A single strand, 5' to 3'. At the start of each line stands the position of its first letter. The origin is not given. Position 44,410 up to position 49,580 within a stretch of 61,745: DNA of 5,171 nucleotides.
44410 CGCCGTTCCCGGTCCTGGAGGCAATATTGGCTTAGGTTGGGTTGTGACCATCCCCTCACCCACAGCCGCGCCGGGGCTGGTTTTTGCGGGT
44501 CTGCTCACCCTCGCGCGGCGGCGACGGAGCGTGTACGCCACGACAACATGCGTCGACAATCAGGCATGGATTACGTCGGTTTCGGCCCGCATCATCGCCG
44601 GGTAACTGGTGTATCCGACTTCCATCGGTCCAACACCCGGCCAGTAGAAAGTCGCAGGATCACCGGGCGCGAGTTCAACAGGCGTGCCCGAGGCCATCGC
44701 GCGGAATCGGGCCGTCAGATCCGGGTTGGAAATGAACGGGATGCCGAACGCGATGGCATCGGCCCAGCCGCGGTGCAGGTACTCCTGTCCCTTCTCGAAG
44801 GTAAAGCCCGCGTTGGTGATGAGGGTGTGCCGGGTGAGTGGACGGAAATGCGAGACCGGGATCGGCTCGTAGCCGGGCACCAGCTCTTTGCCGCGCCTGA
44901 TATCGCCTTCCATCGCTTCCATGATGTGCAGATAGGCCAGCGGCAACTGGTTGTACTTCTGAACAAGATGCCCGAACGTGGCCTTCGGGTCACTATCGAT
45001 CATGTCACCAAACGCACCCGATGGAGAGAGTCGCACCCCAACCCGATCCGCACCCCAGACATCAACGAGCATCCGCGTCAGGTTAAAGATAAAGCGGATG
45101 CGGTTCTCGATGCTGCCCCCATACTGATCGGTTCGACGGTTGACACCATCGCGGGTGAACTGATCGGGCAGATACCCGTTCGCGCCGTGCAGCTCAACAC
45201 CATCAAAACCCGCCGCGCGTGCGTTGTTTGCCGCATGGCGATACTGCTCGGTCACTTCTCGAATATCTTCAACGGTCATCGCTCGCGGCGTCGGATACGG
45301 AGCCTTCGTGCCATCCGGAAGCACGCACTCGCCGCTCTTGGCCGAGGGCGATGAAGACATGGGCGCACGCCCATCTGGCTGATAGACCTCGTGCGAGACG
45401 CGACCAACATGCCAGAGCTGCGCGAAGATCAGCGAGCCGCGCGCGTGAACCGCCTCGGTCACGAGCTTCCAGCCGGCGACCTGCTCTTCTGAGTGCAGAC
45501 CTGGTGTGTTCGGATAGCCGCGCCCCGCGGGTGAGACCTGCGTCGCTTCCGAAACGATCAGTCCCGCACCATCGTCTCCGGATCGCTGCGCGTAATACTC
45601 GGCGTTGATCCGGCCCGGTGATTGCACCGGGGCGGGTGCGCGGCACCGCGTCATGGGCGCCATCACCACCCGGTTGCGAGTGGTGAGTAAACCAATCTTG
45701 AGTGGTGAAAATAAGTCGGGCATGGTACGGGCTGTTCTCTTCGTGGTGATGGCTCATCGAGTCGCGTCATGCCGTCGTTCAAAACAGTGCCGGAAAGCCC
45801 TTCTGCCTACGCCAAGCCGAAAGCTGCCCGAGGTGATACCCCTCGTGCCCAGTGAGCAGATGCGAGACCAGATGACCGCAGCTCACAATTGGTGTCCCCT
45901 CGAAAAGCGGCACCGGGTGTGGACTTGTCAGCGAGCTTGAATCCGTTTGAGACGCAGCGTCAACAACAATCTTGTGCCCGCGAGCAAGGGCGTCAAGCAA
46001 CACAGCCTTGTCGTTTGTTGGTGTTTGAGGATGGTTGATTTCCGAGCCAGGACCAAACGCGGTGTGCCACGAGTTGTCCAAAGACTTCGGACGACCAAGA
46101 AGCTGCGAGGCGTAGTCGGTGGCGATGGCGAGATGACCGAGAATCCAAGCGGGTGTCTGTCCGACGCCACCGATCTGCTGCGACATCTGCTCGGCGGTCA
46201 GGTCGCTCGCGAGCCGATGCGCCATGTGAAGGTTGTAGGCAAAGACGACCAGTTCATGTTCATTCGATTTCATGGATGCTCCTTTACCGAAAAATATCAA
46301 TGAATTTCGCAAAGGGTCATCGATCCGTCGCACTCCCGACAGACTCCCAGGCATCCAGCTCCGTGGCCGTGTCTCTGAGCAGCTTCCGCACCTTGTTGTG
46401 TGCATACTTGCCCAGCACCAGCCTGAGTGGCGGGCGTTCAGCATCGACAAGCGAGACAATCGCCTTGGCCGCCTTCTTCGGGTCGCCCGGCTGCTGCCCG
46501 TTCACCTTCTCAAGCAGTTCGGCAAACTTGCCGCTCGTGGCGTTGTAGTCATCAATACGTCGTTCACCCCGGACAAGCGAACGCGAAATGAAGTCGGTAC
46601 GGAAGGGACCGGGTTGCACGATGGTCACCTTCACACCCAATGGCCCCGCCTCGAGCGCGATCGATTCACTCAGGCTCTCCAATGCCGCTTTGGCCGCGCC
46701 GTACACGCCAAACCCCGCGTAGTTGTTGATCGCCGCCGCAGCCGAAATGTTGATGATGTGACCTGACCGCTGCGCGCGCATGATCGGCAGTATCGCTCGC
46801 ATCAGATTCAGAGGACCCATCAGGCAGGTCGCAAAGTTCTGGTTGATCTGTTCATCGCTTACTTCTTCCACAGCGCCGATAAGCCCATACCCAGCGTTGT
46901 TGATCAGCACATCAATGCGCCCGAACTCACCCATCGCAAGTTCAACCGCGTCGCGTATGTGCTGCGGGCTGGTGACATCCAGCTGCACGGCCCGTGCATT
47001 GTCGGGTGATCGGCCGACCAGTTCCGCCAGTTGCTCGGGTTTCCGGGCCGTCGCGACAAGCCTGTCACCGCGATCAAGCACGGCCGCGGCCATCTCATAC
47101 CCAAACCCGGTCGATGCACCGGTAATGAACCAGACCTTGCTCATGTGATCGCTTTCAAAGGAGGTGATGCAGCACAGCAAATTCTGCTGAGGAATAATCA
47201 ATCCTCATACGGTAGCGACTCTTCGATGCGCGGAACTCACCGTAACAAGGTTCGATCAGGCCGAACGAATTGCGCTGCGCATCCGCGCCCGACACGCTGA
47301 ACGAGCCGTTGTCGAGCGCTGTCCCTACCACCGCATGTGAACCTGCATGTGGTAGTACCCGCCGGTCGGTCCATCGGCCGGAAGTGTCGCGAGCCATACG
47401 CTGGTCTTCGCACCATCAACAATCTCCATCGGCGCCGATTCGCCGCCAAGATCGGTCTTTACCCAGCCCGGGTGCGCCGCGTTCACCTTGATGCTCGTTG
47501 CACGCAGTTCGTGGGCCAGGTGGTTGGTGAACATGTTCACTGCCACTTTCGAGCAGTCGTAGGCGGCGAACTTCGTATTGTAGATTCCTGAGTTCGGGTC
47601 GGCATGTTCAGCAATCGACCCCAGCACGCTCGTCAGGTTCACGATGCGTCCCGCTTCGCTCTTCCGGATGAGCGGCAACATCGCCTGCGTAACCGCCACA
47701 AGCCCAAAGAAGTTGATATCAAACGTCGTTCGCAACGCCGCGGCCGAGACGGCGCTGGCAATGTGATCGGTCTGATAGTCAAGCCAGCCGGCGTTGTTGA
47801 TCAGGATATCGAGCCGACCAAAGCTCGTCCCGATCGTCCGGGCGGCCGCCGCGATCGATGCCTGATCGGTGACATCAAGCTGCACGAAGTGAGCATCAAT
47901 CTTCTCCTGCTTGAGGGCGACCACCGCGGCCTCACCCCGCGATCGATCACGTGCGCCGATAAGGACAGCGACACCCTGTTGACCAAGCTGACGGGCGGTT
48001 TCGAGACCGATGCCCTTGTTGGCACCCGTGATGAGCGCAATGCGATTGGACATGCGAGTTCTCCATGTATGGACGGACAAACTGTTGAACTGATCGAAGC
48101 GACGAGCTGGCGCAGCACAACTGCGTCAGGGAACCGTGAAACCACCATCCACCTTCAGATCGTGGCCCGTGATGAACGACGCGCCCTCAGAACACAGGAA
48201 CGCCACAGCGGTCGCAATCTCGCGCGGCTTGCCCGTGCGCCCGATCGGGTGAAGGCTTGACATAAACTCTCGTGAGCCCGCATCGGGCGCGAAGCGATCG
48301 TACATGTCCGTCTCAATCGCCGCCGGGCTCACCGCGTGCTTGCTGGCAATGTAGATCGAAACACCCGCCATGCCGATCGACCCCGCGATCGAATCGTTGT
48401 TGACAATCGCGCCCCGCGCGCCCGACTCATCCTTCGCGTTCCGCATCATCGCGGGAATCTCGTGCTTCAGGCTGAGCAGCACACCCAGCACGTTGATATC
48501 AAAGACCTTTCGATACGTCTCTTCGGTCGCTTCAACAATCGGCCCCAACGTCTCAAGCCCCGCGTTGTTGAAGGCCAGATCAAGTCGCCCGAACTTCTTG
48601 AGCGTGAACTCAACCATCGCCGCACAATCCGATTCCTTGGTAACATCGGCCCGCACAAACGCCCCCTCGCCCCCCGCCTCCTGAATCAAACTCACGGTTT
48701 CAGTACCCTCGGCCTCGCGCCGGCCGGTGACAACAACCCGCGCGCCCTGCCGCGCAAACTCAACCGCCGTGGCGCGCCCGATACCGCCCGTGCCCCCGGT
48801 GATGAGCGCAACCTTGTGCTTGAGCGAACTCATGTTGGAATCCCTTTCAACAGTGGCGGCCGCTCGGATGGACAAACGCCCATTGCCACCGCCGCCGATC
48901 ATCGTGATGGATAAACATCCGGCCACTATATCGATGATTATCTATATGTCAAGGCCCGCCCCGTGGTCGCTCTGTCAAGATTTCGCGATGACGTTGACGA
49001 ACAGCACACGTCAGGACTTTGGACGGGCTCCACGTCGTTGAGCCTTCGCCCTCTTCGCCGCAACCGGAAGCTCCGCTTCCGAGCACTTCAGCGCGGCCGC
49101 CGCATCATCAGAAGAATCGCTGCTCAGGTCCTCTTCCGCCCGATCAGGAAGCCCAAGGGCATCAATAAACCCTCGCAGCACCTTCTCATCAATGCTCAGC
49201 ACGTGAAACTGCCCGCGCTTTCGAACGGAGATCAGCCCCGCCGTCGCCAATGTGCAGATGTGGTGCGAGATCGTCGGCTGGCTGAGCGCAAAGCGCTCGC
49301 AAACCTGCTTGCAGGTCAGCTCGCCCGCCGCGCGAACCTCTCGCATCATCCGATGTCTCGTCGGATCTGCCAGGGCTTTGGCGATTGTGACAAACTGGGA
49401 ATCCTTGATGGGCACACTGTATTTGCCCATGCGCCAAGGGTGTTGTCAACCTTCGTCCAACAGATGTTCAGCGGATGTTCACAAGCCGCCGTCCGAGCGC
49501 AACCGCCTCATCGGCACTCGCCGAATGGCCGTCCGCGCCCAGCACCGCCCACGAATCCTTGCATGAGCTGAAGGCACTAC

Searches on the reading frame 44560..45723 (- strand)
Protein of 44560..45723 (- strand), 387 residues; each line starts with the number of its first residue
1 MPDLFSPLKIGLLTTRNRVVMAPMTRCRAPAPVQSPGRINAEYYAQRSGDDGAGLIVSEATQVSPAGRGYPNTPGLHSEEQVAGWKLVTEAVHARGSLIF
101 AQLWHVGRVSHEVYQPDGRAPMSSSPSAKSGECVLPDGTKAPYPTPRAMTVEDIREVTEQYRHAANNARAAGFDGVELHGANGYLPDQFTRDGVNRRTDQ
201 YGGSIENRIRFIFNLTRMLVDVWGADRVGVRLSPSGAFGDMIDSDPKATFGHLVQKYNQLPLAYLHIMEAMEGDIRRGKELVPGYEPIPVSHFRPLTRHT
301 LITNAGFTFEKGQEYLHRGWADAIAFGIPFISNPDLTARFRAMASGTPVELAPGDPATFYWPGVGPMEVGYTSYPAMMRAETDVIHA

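Call 82: search_protein_families(library=pfam, proteins=[window:44560-45723:-], max_evalue=0.0001)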
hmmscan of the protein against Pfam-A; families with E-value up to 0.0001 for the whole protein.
window:44560-45723:- (387 aa): 1 family
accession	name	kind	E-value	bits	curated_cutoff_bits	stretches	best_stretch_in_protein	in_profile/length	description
PF00724.26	Oxidored_FMN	-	2e-77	261.2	27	1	3-340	1-335/342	NADH:flavin oxidoreductase / NADH oxidase family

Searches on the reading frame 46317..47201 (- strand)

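Call 82: search_protein_families(library=pfam, proteins=[window:46317-47201:-], max_evalue=0.0001)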
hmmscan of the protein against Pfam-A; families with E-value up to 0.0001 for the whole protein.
window:46317-47201:- (294 aa): 4 families
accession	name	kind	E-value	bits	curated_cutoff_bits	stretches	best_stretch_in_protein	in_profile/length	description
PF00106.31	adh_short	-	5.5e-48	163.5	26.6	1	22-204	1-186/195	short chain dehydrogenase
PF13561.12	adh_short_C2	-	3.8e-37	128.6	27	1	28-206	1-182/236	Enoyl-(Acyl carrier protein) reductase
PF08659.16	KR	-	8.5e-12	45.8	22.6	1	25-181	4-163/180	KR domain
PF13460.12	NAD_binding_10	-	2.2e-07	31.3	27.2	1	28-201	1-147/184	NAD(P)H-binding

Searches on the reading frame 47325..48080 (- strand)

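Call 89: search_protein_families(library=pfam, proteins=[window:47325-48080:-], max_evalue=0.0001)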
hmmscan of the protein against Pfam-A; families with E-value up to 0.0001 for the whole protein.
window:47325-48080:- (251 aa): 4 families
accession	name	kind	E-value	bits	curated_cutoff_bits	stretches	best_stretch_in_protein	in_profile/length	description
PF00106.31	adh_short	-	5.3e-49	166.8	26.6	1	14-216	2-191/195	short chain dehydrogenase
PF13561.12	adh_short_C2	-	1.5e-36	126.6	27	1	19-214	1-183/236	Enoyl-(Acyl carrier protein) reductase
PF08659.16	KR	-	3.9e-09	37.1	22.6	1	16-154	4-139/180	KR domain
PF01370.27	Epimerase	-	6.5e-06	26.2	20.9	1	15-191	1-159/240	NAD dependent epimerase/dehydratase family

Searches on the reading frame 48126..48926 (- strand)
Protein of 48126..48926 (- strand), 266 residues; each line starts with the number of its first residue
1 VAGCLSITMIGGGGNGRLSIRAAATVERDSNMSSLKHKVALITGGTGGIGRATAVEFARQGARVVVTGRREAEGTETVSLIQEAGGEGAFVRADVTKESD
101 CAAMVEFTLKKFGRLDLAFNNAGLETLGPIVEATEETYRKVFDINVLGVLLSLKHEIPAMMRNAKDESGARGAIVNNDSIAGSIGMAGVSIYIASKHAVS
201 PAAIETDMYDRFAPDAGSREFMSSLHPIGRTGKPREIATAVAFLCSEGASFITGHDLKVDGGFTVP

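Call 89: search_protein_families(library=pfam, proteins=[window:48126-48926:-], max_evalue=0.0001)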
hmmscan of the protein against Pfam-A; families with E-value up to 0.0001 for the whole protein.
window:48126-48926:- (266 aa): 4 families
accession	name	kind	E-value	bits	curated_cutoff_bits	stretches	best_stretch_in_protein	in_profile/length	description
PF13561.12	adh_short_C2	-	2.3e-49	168.5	27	2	47-199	6-150/236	Enoyl-(Acyl carrier protein) reductase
PF00106.31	adh_short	-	1.5e-40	139.2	26.6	1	38-200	1-157/195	short chain dehydrogenase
PF08659.16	KR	-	1.1e-13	52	22.6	1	40-194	3-151/180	KR domain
PF01370.27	Epimerase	-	2.2e-06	27.7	20.9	1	40-123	1-73/240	NAD dependent epimerase/dehydratase family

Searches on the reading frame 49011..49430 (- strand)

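Call 89: search_protein_families(library=pfam, proteins=[window:49011-49430:-], max_evalue=0.0001)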
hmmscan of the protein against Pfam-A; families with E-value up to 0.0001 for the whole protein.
window:49011-49430:- (139 aa): 2 families
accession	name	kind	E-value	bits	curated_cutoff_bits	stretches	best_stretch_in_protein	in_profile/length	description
PF12840.13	HTH_20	-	2e-10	40.9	27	1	20-70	1-51/51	Helix-turn-helix domain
PF01022.26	HTH_5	-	1.8e-08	34.5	22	1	22-68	1-46/47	Bacterial regulatory protein, arsR family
